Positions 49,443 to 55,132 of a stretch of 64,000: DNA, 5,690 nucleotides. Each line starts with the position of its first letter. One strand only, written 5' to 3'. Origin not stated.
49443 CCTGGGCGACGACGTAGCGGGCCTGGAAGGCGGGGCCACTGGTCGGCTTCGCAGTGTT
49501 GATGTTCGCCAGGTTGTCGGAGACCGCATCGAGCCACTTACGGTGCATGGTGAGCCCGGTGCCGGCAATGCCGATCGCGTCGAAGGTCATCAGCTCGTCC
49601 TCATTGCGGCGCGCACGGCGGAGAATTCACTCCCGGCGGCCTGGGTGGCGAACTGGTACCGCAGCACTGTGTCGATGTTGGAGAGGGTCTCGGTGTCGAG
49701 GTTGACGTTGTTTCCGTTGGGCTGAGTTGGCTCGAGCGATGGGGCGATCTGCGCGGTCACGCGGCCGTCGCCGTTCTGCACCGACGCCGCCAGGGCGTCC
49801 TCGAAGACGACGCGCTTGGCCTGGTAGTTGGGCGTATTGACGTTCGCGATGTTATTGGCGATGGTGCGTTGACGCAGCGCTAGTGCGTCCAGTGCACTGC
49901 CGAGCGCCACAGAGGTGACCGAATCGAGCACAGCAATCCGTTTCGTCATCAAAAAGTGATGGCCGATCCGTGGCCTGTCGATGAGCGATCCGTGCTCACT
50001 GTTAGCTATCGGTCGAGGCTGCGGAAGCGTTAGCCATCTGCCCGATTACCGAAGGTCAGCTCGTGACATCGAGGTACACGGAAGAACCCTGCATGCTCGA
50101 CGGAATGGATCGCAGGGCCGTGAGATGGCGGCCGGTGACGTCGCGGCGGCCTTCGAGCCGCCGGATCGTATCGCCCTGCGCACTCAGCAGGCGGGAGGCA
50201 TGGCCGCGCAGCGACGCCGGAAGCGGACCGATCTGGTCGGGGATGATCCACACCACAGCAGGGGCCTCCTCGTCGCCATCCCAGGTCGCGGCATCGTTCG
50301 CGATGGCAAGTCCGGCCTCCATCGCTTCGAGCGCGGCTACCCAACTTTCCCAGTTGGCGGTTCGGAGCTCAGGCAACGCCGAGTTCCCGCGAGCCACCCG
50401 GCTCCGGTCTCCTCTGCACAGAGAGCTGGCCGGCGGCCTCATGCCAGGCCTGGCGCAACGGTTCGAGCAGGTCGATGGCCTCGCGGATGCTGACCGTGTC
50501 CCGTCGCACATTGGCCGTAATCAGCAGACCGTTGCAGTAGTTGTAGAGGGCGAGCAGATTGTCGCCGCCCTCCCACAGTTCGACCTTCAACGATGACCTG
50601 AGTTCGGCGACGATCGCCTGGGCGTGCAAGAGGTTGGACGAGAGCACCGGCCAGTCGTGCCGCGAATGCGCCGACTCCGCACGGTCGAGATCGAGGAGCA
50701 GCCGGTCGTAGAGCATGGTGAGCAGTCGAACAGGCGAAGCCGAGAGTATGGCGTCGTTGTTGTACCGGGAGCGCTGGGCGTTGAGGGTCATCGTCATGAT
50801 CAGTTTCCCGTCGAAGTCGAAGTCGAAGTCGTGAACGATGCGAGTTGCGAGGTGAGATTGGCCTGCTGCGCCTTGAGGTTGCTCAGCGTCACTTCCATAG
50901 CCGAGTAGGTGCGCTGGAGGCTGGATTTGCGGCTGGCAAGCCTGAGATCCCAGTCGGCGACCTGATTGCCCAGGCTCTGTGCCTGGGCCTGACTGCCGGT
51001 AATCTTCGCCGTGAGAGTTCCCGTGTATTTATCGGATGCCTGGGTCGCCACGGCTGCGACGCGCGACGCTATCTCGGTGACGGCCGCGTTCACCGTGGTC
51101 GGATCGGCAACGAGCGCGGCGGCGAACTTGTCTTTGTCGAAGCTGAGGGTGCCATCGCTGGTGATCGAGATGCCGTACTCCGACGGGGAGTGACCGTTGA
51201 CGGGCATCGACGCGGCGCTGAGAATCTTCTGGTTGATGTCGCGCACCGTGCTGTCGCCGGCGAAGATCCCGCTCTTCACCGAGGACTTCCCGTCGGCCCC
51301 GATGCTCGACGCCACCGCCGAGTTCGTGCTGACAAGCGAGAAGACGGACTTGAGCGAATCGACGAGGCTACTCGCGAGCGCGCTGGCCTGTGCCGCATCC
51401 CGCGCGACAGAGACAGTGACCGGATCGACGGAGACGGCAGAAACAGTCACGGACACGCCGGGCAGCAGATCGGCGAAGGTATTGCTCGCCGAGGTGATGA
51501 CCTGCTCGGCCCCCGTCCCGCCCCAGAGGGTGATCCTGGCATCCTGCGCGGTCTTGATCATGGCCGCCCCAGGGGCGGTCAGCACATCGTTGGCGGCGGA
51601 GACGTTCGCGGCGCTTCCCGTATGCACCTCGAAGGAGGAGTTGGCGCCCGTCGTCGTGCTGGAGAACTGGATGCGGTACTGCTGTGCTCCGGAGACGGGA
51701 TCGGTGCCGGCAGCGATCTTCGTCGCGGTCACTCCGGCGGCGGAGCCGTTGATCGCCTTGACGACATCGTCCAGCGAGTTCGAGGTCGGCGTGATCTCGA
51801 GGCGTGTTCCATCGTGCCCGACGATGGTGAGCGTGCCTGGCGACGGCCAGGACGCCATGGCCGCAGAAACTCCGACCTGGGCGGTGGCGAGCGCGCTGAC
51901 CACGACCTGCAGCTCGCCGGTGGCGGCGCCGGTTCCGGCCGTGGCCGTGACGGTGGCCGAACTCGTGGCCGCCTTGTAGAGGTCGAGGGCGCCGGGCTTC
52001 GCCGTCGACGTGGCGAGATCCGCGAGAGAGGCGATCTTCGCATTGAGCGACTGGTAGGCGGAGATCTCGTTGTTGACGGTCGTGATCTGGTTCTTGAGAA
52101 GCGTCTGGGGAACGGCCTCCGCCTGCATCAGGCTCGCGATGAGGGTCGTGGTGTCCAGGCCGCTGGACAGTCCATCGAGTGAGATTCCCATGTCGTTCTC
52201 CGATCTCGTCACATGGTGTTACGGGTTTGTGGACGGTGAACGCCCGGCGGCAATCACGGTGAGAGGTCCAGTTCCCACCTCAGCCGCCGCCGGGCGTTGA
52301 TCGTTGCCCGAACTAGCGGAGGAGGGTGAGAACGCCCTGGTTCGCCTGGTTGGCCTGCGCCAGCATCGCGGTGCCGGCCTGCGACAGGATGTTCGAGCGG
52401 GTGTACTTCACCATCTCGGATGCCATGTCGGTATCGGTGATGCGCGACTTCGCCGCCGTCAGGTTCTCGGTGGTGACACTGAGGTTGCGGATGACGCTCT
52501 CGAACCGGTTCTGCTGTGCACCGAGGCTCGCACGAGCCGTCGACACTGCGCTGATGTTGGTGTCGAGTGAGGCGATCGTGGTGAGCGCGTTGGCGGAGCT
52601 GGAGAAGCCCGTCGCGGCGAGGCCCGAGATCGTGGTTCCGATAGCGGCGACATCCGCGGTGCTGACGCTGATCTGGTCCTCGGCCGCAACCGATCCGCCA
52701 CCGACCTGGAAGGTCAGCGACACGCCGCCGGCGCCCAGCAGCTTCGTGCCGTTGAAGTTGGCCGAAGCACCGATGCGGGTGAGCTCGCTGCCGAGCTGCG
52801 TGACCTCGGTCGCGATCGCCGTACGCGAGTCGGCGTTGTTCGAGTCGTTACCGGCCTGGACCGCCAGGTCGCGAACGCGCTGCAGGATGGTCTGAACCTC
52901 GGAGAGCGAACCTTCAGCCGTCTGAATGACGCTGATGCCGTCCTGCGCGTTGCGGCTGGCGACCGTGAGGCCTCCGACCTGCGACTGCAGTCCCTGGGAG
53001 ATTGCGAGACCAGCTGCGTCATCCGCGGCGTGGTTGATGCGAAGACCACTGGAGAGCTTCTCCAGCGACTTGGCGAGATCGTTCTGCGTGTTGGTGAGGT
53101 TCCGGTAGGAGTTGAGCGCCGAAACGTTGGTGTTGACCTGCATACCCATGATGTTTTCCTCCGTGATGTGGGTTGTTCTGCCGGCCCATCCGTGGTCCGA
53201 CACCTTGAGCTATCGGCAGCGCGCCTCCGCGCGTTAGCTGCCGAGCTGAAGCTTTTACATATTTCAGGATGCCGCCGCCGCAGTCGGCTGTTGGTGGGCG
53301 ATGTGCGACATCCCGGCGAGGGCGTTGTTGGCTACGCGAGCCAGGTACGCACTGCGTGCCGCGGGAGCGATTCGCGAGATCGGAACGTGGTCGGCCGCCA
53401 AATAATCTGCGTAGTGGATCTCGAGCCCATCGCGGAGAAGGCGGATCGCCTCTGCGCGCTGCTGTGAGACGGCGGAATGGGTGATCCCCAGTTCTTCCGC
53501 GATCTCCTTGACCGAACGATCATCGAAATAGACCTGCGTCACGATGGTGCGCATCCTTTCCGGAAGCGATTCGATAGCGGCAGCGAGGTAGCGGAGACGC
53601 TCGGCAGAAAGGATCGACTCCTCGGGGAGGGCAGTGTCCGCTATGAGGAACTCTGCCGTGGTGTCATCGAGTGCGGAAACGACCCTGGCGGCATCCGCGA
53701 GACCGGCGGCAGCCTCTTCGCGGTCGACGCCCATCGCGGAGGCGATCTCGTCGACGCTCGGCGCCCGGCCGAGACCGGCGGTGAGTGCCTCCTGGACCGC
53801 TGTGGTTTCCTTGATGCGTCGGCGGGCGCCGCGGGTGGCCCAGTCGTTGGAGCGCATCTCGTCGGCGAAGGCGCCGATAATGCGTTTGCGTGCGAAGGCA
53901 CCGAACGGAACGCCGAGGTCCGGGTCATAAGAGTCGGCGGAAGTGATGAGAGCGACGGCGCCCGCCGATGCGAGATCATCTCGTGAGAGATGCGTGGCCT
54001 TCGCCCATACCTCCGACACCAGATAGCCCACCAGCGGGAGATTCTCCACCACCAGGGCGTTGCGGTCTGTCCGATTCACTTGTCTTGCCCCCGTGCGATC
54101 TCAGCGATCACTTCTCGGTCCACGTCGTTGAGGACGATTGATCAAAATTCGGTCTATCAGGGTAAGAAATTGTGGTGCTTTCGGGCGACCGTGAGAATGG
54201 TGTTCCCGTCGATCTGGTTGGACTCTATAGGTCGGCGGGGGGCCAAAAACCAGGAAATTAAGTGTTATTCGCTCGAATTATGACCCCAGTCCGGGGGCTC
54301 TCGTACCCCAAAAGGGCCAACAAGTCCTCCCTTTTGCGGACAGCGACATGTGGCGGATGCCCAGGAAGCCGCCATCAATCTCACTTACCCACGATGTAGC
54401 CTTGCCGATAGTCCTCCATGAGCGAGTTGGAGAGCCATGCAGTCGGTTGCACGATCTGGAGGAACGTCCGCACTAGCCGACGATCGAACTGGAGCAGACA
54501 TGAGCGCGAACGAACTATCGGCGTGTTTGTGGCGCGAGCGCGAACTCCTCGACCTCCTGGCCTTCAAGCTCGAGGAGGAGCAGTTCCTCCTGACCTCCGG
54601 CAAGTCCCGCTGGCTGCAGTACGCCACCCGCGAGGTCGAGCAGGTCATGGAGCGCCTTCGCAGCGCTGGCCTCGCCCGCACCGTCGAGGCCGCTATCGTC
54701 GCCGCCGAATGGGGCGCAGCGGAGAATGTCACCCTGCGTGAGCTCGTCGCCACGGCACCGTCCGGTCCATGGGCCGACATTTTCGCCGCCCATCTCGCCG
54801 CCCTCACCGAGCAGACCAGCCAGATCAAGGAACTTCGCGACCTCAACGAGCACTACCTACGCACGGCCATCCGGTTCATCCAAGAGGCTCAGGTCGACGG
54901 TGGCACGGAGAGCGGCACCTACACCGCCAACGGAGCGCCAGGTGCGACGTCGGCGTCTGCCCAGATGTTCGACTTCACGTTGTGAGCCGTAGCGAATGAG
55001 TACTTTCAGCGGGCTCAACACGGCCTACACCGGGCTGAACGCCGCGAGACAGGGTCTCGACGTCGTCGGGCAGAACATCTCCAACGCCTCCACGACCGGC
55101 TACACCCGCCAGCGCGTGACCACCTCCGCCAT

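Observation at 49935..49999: CsrA-type hairpin array in the flgB leader: possible translational control of the basal-body operon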

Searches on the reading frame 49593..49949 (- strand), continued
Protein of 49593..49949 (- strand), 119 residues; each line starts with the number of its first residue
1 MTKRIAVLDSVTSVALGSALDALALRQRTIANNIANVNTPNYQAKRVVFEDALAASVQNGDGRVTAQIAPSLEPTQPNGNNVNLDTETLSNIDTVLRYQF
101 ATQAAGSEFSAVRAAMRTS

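Call 74: find_encoding_contigs(protein=P0503, flank=10000, max_places=1)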
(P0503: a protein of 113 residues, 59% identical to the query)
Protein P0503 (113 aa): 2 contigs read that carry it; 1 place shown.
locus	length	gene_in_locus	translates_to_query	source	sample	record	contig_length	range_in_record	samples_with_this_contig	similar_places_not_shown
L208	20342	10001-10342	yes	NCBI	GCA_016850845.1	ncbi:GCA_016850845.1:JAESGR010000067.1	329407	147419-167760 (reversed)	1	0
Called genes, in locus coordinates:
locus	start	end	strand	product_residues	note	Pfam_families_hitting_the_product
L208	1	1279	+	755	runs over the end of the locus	-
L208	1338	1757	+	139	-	PF01584:CheW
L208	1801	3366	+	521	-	PF00672:HAMP, PF00015:MCPsignal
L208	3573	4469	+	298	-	-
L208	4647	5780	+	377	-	PF00072:Response_reg, PF01339:CheB_methylest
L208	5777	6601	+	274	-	PF03705:CheR_N, PF08241:Methyltransf_11 (faint), PF13649:Methyltransf_25 (faint), PF08242:Methyltransf_12 (faint), PF01739:CheR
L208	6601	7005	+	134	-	PF00072:Response_reg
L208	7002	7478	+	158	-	PF13690:CheX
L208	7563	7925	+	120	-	PF00072:Response_reg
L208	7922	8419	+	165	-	-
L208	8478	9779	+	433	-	PF00563:EAL, PF08668:HDOD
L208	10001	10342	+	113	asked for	PF00460:Flg_bb_rod (weak)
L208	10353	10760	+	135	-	PF06429:Flg_bbr_C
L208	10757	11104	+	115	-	PF02049:FliE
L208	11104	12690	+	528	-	PF01514:YscJ_FliF, PF08345:YscJ_FliF_C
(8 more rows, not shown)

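Call 75: find_encoding_contigs(protein=P0447, flank=10000, max_places=1)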
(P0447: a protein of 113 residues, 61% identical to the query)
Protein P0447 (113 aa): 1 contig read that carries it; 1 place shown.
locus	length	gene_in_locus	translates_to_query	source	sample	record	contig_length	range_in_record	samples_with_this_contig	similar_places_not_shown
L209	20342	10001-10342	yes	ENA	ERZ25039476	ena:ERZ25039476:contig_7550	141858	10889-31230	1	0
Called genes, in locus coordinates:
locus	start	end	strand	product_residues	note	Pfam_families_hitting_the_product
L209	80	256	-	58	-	-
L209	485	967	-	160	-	PF00669:Flagellin_N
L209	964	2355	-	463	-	PF22638:FlgK_D1, PF06429:Flg_bbr_C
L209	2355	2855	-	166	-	PF05130:FlgN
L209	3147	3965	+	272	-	PF04542:Sigma70_r2, PF04539:Sigma70_r3 (faint), PF08281:Sigma70_r4_2, PF04545:Sigma70_r4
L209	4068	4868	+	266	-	PF00669:Flagellin_N, PF00700:Flagellin_C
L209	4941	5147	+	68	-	-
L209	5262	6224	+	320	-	PF07195:FliD_C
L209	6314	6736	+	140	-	PF02561:FliS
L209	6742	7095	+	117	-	-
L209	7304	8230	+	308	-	-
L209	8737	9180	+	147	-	PF00563:EAL (weak)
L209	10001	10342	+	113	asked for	PF00460:Flg_bb_rod (weak)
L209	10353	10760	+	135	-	PF06429:Flg_bbr_C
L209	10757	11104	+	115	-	PF02049:FliE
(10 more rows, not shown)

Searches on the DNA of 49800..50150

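Call 18: search_rna_families(source=window, start=49800, end=50150, threshold=evalue, max_evalue=10)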
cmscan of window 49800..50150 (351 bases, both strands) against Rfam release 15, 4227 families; matches with E-value up to 10: 1.
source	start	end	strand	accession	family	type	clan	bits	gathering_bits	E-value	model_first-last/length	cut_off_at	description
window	49954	50010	+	RF01141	sR18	Gene; snRNA; snoRNA; CD-box;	-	11.5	45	3.9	1-56/56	no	Small nucleolar RNA sR18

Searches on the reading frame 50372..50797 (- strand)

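Call 19: search_protein_families(library=pfam, proteins=[window:50372-50797:-], max_evalue=0.01)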
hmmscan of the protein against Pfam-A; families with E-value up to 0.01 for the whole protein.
window:50372-50797:- (142 aa): 1 family
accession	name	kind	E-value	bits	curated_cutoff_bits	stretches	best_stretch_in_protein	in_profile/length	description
PF02561.19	FliS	-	6.8e-29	100.9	26.7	1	11-121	3-114/115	Flagellar protein FliS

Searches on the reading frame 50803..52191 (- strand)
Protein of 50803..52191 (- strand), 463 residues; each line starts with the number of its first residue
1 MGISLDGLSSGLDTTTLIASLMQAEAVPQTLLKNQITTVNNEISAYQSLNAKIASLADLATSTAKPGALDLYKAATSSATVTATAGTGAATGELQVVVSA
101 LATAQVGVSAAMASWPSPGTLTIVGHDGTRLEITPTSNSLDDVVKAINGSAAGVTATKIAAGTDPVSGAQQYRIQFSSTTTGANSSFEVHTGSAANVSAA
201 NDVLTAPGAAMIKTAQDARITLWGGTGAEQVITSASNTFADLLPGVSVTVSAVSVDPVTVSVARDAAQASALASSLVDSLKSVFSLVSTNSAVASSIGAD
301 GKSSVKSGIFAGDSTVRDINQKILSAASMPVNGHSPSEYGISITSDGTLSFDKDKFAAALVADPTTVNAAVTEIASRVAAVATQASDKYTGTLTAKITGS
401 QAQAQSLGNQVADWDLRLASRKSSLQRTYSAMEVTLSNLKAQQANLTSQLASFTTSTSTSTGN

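Call 19: search_protein_families(library=pfam, proteins=[window:50803-52191:-], max_evalue=0.01)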
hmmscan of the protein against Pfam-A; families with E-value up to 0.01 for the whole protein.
window:50803-52191:- (463 aa): 2 families
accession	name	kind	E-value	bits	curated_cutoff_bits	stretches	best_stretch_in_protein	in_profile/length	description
PF07195.17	FliD_C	-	4.3e-29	102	25.4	1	215-440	1-235/236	Flagellar hook-associated protein 2 C-terminus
PF02465.23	FliD_N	-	6.1e-19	68.9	24.8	1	10-105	1-97/97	Flagellar hook-associated protein 2 N-terminus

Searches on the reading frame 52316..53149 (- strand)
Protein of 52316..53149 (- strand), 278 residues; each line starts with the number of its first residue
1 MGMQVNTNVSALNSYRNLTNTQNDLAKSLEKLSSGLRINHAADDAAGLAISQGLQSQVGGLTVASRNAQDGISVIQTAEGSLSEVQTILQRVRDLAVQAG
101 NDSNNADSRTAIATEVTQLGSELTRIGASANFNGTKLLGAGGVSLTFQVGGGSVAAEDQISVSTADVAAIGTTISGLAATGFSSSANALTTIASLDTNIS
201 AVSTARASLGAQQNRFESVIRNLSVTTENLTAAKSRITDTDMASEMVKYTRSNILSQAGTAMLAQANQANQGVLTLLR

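Call 19: search_protein_families(library=pfam, proteins=[window:52316-53149:-], max_evalue=0.01)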
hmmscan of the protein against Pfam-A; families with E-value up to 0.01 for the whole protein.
window:52316-53149:- (278 aa): 2 families
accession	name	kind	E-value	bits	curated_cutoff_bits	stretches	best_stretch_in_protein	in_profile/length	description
PF00669.25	Flagellin_N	-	1.8e-43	148.3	26.6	1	5-139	1-135/139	Bacterial flagellin N-terminal helical region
PF00700.27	Flagellin_C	-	2.8e-23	82.5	23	1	194-277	3-86/86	Bacterial flagellin C-terminal helical region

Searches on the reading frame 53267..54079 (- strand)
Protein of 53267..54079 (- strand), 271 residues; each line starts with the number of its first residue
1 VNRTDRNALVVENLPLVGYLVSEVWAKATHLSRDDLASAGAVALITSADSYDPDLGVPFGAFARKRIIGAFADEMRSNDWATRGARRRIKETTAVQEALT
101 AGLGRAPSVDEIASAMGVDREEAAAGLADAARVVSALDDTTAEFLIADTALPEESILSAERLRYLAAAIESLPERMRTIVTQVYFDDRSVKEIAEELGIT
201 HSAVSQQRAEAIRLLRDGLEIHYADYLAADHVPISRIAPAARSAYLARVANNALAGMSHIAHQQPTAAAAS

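Call 19: search_protein_families(library=pfam, proteins=[window:53267-54079:-], max_evalue=0.01)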
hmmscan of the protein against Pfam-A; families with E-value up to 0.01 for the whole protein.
window:53267-54079:- (271 aa): 11 families
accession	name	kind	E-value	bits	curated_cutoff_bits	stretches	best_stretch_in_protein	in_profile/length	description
PF04545.22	Sigma70_r4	-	2.7e-13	49.6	24.1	1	168-216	1-49/50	Sigma-70, region 4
PF08281.18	Sigma70_r4_2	-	3.7e-12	46.1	25.7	1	163-213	2-52/54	Sigma-70, region 4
PF04542.20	Sigma70_r2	-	2.8e-09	37.1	24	1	9-80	1-70/71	Sigma-70 region 2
PF04539.22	Sigma70_r3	-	1.3e-07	32.1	25.3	1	91-135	5-49/78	Sigma-70 region 3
PF13384.12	HTH_23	-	0.00056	20.1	24.6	0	188-206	18-36/50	Homeodomain-like domain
PF16509.11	KORA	-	0.00061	20.4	26.7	1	163-208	7-51/84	TrfB plasmid transcriptional repressor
PF12802.13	MarR_2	-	0.0013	19.3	27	0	187-206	19-39/61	MarR family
PF04297.20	UPF0122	-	0.0023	18.6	22.7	1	173-208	19-54/101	Putative helix-turn-helix protein, YlxM / p13 like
PF04967.18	HTH_10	-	0.0031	17.7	23.1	0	188-207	24-43/53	HTH DNA binding domain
PF01022.26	HTH_5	-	0.0048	17.2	22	0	186-207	14-35/47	Bacterial regulatory protein, arsR family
PF13518.12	HTH_28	-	0.0077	16.7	25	0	184-205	9-30/52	Helix-turn-helix domain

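Call 71: search_protein_families(library=ncbifam, proteins=[window:53267-54079:-], max_evalue=0.001)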
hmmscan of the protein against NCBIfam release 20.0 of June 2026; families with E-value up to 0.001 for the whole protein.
window:53267-54079:- (271 aa): 64 families (the best 25 are shown)
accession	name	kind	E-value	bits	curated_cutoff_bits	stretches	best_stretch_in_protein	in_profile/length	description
TIGR02479.1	FliA_WhiG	subfamily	4.5e-41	141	189.6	1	10-219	2-223/224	FliA/WhiG family RNA polymerase sigma factor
NF005413.0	PRK06986.1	subfamily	2.8e-35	122.3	201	1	3-220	12-237/241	RNA polymerase sigma factor FliA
NF004935.0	PRK06288.1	equivalog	8.7e-32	110.8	343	1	6-219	35-262/270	RNA polymerase sigma factor WhiG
TIGR02980.1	SigBFG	subfamily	1.5e-28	100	234.35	1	5-219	4-226/227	SigB/SigF/SigG family RNA polymerase sigma factor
NF005809.0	PRK07670.1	equivalog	2e-26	93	326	1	7-220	26-251/255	FliA/WhiG family RNA polymerase sigma factor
TIGR02937.1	sigma70-ECF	superfamily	2.5e-26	92.3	42.9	1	6-217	3-163/165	sigma-70 family RNA polymerase sigma factor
NF005514.0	PRK07122.1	subfamily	1.6e-22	80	372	1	5-220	41-264/264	RNA polymerase sigma factor SigF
TIGR02885.1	spore_sigF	equivalog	3.9e-20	72.7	321.45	1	3-216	10-228/231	RNA polymerase sporulation sigma factor SigF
NF004052.0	PRK05572.1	subfamily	7e-20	71.6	311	1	3-218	31-249/252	SigF/SigG family RNA polymerase sporulation sigma factor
NF005644.0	PRK07408.1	subfamily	6.8e-19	68.5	261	1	6-219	29-253/258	RNA polymerase sigma factor SigF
NF009091.0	PRK12427.1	equivalog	6.6e-18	65.2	339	1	12-212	23-224/233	FliA/WhiG family RNA polymerase sigma factor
NF004572.0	PRK05911.1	equivalog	9.1e-18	64.5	378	1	6-219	25-253/257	RNA polymerase sigma factor sigma-28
NF006071.0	PRK08215.1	equivalog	3e-17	63.1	372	1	4-217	37-255/258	RNA polymerase sporulation sigma factor SigG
TIGR02941.1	Sigma_B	equivalog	5.6e-16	58.8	315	1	25-218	49-252/255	RNA polymerase sigma factor SigB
TIGR02850.1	spore_sigG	equivalog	1.2e-15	57.7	457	1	3-216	33-251/254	RNA polymerase sporulation sigma factor SigG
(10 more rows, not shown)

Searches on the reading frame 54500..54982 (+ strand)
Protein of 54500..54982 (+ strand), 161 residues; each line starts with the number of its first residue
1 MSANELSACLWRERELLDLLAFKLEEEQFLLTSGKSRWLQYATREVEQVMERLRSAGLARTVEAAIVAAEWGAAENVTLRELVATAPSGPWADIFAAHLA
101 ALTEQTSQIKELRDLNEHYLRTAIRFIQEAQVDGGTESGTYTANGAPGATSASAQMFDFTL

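Call 19: search_protein_families(library=pfam, proteins=[window:54500-54982:+], max_evalue=0.01)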
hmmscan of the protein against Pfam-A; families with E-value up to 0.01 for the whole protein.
window:54500-54982:+ (161 aa): 1 family
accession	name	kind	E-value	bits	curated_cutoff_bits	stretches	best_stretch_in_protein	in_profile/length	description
PF05130.17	FlgN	-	3.2e-17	63.8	30.5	1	1-145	1-143/147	FlgN protein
